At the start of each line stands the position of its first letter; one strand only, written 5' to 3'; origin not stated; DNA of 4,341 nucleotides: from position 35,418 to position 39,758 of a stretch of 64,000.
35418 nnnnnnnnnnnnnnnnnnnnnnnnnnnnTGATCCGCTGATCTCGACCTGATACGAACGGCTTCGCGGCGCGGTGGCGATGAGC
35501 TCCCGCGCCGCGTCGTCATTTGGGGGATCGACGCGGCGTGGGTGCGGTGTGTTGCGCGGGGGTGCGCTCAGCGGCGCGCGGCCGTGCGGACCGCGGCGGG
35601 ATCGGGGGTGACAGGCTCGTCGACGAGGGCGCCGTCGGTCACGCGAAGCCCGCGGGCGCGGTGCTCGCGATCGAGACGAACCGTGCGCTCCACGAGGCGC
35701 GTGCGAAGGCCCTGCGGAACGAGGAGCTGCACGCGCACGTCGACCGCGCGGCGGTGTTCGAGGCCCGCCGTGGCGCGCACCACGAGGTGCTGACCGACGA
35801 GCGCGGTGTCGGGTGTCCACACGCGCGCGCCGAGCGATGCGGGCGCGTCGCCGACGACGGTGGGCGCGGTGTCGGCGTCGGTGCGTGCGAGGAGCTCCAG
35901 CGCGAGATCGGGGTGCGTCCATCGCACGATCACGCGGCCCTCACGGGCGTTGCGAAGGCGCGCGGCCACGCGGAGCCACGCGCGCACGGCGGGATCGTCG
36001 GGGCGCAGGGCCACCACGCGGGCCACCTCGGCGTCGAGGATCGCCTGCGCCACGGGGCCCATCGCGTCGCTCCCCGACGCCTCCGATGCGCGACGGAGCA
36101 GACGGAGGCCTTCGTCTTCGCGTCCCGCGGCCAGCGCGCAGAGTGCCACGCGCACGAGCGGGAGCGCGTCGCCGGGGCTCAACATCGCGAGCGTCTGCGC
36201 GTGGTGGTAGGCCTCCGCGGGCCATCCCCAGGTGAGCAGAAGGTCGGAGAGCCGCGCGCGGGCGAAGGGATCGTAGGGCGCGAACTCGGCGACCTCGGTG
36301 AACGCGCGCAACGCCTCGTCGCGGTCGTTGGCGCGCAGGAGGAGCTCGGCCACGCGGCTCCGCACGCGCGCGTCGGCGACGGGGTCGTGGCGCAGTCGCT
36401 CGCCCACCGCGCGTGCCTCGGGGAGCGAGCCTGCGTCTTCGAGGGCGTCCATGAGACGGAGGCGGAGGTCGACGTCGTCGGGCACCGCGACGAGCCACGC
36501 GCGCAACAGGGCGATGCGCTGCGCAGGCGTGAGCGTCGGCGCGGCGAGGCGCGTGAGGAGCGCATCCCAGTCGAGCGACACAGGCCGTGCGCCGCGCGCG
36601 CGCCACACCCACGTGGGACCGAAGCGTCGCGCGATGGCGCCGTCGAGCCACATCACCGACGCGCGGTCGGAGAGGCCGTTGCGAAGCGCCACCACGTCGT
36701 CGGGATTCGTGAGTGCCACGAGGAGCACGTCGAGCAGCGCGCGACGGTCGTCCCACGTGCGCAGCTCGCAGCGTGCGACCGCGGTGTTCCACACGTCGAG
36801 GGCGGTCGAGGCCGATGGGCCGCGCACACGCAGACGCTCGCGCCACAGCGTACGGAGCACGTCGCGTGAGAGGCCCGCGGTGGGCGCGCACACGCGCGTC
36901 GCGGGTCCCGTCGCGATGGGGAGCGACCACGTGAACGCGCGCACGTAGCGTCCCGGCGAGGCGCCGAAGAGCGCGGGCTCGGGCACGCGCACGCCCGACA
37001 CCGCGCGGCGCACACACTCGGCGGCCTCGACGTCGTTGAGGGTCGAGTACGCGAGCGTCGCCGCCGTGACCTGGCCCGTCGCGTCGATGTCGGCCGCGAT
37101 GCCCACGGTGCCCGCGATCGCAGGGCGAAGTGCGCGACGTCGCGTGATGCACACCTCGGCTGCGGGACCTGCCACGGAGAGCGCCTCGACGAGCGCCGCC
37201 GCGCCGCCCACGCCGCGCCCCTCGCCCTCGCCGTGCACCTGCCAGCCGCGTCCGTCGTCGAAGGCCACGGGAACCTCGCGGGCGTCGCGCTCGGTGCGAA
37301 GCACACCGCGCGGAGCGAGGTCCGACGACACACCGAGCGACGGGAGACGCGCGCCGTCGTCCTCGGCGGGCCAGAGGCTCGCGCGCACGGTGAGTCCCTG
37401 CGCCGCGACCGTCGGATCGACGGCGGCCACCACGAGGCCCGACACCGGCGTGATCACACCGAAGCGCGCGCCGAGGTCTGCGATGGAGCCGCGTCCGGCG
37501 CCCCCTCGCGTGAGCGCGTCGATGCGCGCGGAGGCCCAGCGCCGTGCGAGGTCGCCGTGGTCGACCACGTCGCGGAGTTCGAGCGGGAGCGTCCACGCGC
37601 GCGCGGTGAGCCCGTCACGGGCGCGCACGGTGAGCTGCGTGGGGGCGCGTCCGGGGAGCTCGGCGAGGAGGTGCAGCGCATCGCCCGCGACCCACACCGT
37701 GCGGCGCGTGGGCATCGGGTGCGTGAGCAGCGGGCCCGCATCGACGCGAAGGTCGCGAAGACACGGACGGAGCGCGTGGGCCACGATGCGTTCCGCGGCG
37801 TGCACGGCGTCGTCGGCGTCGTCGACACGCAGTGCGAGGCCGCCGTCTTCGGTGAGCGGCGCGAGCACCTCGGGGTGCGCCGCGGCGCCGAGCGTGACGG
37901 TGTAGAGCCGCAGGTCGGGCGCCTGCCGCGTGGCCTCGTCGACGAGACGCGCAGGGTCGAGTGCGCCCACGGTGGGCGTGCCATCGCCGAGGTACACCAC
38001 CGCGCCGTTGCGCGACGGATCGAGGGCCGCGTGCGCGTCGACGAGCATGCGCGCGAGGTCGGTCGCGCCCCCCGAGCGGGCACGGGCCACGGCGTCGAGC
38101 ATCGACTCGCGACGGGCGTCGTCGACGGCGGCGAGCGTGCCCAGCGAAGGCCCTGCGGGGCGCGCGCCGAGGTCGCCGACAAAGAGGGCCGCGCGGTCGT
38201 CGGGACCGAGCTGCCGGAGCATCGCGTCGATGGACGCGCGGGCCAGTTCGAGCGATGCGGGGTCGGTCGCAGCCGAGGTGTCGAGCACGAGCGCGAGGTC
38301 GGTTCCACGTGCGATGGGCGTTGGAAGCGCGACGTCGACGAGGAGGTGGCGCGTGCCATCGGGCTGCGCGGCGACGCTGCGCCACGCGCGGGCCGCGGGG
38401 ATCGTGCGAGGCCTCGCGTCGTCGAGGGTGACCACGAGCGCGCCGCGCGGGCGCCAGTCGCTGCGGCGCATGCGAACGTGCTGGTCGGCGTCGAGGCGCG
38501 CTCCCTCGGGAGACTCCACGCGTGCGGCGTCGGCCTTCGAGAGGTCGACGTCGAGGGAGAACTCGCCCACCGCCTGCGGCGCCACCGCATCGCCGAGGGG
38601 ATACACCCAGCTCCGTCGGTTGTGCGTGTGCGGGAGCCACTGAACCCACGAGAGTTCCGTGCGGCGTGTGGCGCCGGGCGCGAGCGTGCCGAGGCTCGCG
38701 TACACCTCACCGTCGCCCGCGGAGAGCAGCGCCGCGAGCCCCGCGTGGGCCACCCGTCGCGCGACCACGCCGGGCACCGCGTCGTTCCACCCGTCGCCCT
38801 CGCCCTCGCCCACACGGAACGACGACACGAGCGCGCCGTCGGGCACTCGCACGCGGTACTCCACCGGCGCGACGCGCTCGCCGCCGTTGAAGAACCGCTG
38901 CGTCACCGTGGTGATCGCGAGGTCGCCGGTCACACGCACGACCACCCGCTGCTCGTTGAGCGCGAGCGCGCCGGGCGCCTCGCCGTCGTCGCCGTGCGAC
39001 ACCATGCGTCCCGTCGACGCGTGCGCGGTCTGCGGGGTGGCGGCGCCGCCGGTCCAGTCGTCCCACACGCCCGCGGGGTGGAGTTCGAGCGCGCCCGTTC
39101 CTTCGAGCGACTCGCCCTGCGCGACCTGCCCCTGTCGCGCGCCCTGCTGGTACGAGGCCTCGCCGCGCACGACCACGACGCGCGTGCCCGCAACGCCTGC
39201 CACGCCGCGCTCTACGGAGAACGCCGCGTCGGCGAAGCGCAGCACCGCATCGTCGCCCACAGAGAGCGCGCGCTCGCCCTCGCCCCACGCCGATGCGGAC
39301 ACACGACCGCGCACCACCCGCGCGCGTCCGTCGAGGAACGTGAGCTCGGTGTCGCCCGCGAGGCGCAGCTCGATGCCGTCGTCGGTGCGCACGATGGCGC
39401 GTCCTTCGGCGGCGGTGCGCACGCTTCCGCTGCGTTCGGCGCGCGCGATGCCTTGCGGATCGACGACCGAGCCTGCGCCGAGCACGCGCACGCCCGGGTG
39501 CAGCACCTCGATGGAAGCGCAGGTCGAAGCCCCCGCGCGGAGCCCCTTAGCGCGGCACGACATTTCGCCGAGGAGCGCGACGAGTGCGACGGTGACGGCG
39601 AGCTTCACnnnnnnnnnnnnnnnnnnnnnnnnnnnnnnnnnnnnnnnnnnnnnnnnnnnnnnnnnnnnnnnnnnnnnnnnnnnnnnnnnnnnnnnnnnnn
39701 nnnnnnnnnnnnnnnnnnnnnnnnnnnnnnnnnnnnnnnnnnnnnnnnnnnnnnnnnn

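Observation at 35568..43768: Two tandem, translationally coupled giant FecR/VIT/VWA/TPR secreted paralogs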

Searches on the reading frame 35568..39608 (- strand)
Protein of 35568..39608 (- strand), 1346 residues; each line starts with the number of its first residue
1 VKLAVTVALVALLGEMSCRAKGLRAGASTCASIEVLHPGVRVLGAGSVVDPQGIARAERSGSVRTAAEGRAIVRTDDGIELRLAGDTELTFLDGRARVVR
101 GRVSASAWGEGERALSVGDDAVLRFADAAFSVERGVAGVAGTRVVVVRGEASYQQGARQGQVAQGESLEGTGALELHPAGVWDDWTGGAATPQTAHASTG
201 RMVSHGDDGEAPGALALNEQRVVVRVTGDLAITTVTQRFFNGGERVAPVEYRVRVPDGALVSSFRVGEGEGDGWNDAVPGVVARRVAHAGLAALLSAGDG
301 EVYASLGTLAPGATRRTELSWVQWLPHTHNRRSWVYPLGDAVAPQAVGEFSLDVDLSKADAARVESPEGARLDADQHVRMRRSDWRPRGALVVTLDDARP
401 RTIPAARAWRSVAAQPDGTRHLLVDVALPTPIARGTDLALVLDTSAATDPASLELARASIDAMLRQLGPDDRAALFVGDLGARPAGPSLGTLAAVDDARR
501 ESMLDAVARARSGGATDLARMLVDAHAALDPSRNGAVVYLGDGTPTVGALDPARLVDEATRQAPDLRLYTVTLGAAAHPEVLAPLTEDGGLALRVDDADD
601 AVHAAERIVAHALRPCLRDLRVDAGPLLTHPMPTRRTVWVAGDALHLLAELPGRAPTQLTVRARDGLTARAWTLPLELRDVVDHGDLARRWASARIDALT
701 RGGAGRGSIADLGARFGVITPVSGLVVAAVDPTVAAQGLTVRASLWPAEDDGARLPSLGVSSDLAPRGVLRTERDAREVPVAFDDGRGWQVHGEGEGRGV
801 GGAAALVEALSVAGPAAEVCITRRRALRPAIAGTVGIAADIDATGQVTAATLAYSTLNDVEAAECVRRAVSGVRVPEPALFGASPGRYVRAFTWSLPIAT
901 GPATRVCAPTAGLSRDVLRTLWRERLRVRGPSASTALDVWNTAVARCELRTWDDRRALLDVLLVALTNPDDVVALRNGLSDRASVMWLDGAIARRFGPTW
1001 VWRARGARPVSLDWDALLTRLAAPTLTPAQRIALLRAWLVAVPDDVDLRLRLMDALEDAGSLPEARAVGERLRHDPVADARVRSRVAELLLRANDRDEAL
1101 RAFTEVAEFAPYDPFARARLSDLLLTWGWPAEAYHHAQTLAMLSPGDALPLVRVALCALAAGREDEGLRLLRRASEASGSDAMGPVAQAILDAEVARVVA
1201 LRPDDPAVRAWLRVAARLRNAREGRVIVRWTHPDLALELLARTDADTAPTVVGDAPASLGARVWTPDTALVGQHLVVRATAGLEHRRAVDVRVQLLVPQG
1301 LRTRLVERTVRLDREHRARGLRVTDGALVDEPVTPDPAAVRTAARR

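Call 6: search_protein_families(library=pfam, proteins=[window:35568-39608:-], max_evalue=1)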
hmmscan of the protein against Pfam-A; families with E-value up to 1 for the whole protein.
window:35568-39608:- (1346 aa): 8 families
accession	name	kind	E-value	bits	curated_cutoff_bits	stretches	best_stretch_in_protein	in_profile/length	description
PF08487.16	VIT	-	4.2e-06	27.3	26.5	1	218-266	2-50/111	Vault protein inter-alpha-trypsin domain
PF14559.12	TPR_19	-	9.6e-05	23.1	25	2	1034-1084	13-63/68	Tetratricopeptide repeat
PF07719.23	TPR_2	-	0.011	16.2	27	1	1084-1111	5-32/34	Tetratricopeptide repeat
PF04773.18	FecR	-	0.021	15.7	24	1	63-151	3-96/97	FecR protein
PF00092.34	VWA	-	0.028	15.1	23.8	1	437-599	1-166/174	von Willebrand factor type A domain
PF01483.27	P_proprotein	-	0.15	12.6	21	1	1277-1311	4-38/86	Proprotein convertase P-domain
PF13424.12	TPR_12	-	0.31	11.7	30.1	0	1065-1109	29-74/77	Tetratricopeptide repeat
PF14561.12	TPR_20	-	0.35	11.7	25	0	1059-1107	2-49/90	Tetratricopeptide repeat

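Call 8: search_protein_families(library=ncbifam, proteins=[window:35568-39608:-], max_evalue=1)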
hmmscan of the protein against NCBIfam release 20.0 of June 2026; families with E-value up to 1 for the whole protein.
window:35568-39608:- (1346 aa): 8 families
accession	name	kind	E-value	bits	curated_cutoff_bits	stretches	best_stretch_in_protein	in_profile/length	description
TIGR03788.1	marine_srt_targ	equivalog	4.3e-17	61.8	551.65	2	437-733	273-570/629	marine proteobacterial sortase target protein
NF033768.1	myxo_SS_tail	domain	1.7e-07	31.3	40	1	818-878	18-78/92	AgmX/PglI C-terminal domain-containing protein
TIGR02917.1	PEP_TPR_lipo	equivalog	6.5e-06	24.3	312.2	1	1049-1181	739-870/899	XrtA/PEP-CTERM system TPR-repeat protein PrsT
NF040959.1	MamA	equivalog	0.00026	20.5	200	1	1029-1121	54-146/204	magnetosome protein MamA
NF033760.1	gliding_GltG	equivalog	0.021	13.4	650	1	823-878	576-631/650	adventurous gliding motility protein GltG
TIGR03939.1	PGA_TPR_OMP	equivalog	0.029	12.6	366.65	1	1088-1160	403-475/800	poly-beta-1,6 N-acetyl-D-glucosamine export porin PgaA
TIGR02561.1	HrpB1_HrpK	equivalog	0.14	12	123.85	1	1091-1156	61-126/183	HrpB1 family type III secretion system apparatus protein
TIGR02552.1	LcrH_SycD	equivalog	0.2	11.3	104.8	1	1097-1182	35-120/136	SycD/LcrH family type III secretion system chaperone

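Call 28: search_solved_structures(query=window:35568-39608:-, max_evalue=1)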
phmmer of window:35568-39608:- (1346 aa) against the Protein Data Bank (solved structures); distinct sequences matched with E-value up to 1: 4.
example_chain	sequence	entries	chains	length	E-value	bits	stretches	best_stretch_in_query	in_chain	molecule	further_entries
5fzq_A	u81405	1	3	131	0.049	14.7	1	1082-1184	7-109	DESIGNED TPR PROTEIN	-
5fzr_A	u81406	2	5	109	0.057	14.5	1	1082-1176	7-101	DESIGNED TPR PROTEIN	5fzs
6eou_A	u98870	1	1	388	0.51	11.3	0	1046-1178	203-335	UDP-N-acetylglucosamine--peptide N-acetylglucosaminyltransferase 110 kDa subunit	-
1w3b_A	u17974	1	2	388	0.53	11.3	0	1079-1177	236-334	UDP-N-ACETYLGLUCOSAMINE--PEPTIDE N-ACETYLGLUCOSAMINYLTRANSFERASE 110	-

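Call 29: search_protein_families(library=padloc, proteins=[window:35568-39608:-], max_evalue=0.01)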
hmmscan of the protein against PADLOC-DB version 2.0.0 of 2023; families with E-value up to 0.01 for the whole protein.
window:35568-39608:- (1346 aa): 0 families

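Call 35: find_homologous_proteins(query=window:35568-39608:-)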
Query window:35568-39608:- (1346 aa): 73 proteins with E <= 0.001 among 8000 candidates.
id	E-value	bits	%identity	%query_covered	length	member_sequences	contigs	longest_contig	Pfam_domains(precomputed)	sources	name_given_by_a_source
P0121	0.0e+0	2887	100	100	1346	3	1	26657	PF14559.13,PF08487.17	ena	-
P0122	0.0e+0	1751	63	98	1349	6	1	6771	PF08487.17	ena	-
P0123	0.0e+0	1721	62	100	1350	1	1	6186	PF08487.17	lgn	-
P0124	0.0e+0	1708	62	99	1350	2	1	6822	PF13768.13,PF08487.17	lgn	-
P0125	0.0e+0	1675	60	100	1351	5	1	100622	PF08487.17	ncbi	-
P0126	0.0e+0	1629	61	99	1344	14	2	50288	PF13768.13,PF08487.17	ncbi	-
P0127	0.0e+0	1614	61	100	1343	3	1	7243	PF08487.17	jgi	-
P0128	0.0e+0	1610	59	98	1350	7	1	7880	PF13768.13,PF14559.13,PF08487.17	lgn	-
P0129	0.0e+0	1451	56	99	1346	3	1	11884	PF13768.13,PF14559.13,PF08487.17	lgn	-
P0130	0.0e+0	1445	56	97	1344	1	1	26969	PF13768.13,PF08487.17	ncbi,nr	ncbi:MAG: hypothetical protein HY909_19635 [Deltaproteobacteria bacterium]|nr:hypothetical protein [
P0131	0.0e+0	1432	55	99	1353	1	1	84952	PF14559.13,PF08487.17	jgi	-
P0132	0.0e+0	1380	55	98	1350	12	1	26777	PF08487.17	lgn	-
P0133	0.0e+0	1377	54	99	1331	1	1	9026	PF13768.13,PF14559.13,PF04773.19,PF08487.17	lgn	-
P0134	0.0e+0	1336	54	98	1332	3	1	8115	PF13768.13,PF14559.13,PF04773.19,PF08487.17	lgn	-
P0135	0.0e+0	1290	53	98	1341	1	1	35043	PF13768.13,PF14559.13,PF08487.17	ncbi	ncbi:MAG: VIT domain-containing protein [Polyangiales bacterium]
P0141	0.0e+0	1200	52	98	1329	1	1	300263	PF13768.13,PF04773.19,PF00092.35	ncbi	ncbi:MAG: VWA domain-containing protein [Polyangiales bacterium]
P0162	5.8e-141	490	31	38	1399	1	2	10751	PF13768.13,PF14559.13,PF04773.19,PF00092.35,PF13519.13,PF05762.21,PF08487.17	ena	-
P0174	2.0e-100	356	33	59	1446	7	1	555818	PF13432.13,PF08487.17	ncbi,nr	ncbi:MAG: hypothetical protein IPG04_07405 [Polyangiaceae bacterium]|nr:hypothetical protein [Polyan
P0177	4.1e-96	341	32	87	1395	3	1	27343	PF04773.19,PF13519.13,PF08487.17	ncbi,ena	-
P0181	8.3e-92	327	32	87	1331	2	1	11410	PF04773.19,PF13519.13,PF13429.13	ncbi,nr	ncbi:MAG: tetratricopeptide repeat protein [Sorangiineae bacterium]|nr:tetratricopeptide repeat prot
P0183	4.4e-91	325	31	86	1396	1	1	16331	PF14559.13,PF04773.19,PF08487.17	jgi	jgi:tetratricopeptide (TPR) repeat protein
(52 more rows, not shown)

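Call 79: find_encoding_contigs(protein=P0121, flank=3000, max_places=2)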
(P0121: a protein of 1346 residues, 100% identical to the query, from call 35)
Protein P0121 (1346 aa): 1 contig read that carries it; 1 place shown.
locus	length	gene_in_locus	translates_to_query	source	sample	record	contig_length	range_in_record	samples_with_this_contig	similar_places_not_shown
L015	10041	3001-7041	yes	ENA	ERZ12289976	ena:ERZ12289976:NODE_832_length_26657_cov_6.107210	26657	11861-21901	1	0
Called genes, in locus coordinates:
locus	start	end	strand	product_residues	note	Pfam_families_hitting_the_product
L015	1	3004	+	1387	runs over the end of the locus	PF08487:VIT, PF07719:TPR_2 (faint)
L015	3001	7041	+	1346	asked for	PF08487:VIT (weak), PF14559:TPR_19 (faint)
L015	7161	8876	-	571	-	PF00575:S1, PF17092:PCB_OB (faint), PF21710:Spt6_S1 (faint), PF00575:S1, PF23459:S1_RRP5, PF00575:S1, PF23459:S1_RRP5 (weak), PF00575:S1, +1 more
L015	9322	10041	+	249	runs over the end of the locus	PF13489:Methyltransf_23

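Call 82: find_encoding_contigs(protein=P0174, flank=8000, max_places=1)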
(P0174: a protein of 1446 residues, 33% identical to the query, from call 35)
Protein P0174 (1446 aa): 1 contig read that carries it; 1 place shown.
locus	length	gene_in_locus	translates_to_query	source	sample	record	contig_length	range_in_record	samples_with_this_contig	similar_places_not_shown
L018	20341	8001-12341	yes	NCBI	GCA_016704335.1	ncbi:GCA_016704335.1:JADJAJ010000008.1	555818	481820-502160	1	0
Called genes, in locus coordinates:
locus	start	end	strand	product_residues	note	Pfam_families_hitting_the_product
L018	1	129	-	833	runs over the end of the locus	PF13802:Gal_mutarotas_2, PF01055:Glyco_hydro_31_2nd, PF21365:Glyco_hydro_31_3rd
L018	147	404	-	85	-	PF05154:TM2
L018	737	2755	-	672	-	-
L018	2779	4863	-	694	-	-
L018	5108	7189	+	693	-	PF02412:TSP_3 (faint), PF00691:OmpA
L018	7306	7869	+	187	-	-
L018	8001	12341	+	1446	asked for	PF08487:VIT, PF13432:TPR_16 (faint)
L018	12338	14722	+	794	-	PF04773:FecR (weak), PF08487:VIT, PF00092:VWA (weak), PF09967:DUF2201 (faint), PF13519:VWA_2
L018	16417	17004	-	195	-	PF03462:PCRF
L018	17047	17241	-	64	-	-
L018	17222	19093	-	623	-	PF01078:Mg_chelatase (faint), PF01637:ATPase_2 (faint), PF13191:AAA_16 (weak), PF13245:AAA_19 (faint), PF00004:AAA (weak), PF07724:AAA_2, PF07728:AAA_5 (weak), PF10431:ClpB_D2-small, +3 more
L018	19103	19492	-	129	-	-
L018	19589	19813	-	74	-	-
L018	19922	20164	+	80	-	-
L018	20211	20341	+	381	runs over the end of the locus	PF02771:Acyl-CoA_dh_N, PF02770:Acyl-CoA_dh_M, PF00441:Acyl-CoA_dh_1, PF08028:Acyl-CoA_dh_2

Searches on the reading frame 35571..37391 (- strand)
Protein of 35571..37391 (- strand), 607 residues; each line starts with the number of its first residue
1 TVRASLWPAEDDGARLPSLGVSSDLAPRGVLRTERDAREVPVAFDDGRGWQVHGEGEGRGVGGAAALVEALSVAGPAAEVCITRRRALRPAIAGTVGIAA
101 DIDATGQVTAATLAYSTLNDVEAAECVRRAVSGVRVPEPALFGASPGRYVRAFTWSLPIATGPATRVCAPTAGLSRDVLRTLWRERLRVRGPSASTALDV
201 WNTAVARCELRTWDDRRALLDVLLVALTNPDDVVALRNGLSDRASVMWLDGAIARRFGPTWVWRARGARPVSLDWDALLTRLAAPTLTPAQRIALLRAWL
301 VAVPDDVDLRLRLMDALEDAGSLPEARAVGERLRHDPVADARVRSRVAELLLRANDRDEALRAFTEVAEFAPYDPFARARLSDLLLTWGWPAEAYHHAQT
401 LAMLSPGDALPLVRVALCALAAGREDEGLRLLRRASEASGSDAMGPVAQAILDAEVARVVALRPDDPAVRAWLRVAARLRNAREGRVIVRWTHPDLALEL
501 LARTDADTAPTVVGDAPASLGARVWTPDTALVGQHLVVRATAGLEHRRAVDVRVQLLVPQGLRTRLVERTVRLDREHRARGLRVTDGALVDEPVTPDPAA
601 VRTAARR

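Call 53: predict_structure(alignment_id=A2)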
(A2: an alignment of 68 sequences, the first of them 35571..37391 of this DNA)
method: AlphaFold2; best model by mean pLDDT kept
length: 607 residues; sequences in the alignment: 68
mean_pLDDT: 88.8   pTM: 0.87
mean pLDDT of the five models: 88.8, 88.0, 86.8, 86.6, 86.0
residues with pLDDT >= 90: 465; 70-90: 72; 50-70: 31; < 50: 39
segments of 3 or more residues with pLDDT < 50: 1-23, 25-32, 604-607
pLDDT, mean of each block of 10 residues (from residue 1): 38 43 44 51 73 76 91 96 92 96 98 97 98 98 97 85 65 96 98 97 93 96 95 94 93 90 81 86 95 97 93 96 98 94 96 97 94 91 97 97 94 97 97 95 93 95 94 84 87 94 95 87 95 97 91 96 93 95 97 80 44
secondary structure, 60 per line:
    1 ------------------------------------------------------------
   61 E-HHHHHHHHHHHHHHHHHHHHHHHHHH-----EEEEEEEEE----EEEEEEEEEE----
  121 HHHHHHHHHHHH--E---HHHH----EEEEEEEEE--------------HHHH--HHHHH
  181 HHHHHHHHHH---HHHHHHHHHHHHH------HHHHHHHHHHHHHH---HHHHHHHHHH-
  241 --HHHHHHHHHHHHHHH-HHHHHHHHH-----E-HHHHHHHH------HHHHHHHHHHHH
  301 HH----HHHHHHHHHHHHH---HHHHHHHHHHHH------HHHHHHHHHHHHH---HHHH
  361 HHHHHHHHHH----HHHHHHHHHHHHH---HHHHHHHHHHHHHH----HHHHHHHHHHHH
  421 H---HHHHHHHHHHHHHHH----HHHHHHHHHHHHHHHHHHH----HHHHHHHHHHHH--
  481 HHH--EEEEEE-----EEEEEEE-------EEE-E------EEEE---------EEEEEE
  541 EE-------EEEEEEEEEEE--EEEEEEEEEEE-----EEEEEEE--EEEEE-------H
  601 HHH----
elements in order: H63-88 E94-102 E107-116 H121-132 H139-142 E147-155 H170-173 H176-190 H194-206 H213-226 H230-239 H243-257 H259-267 H275-282 H289-302 H307-319 H323-334 H341-353 H357-370 H375-387 H391-404 H409-421 H425-439 H444-462 H467-478 E486-491 E497-503 E511-513 E522-525 E535-542 E550-560 E563-573 E579-585 E588-592 H600-603
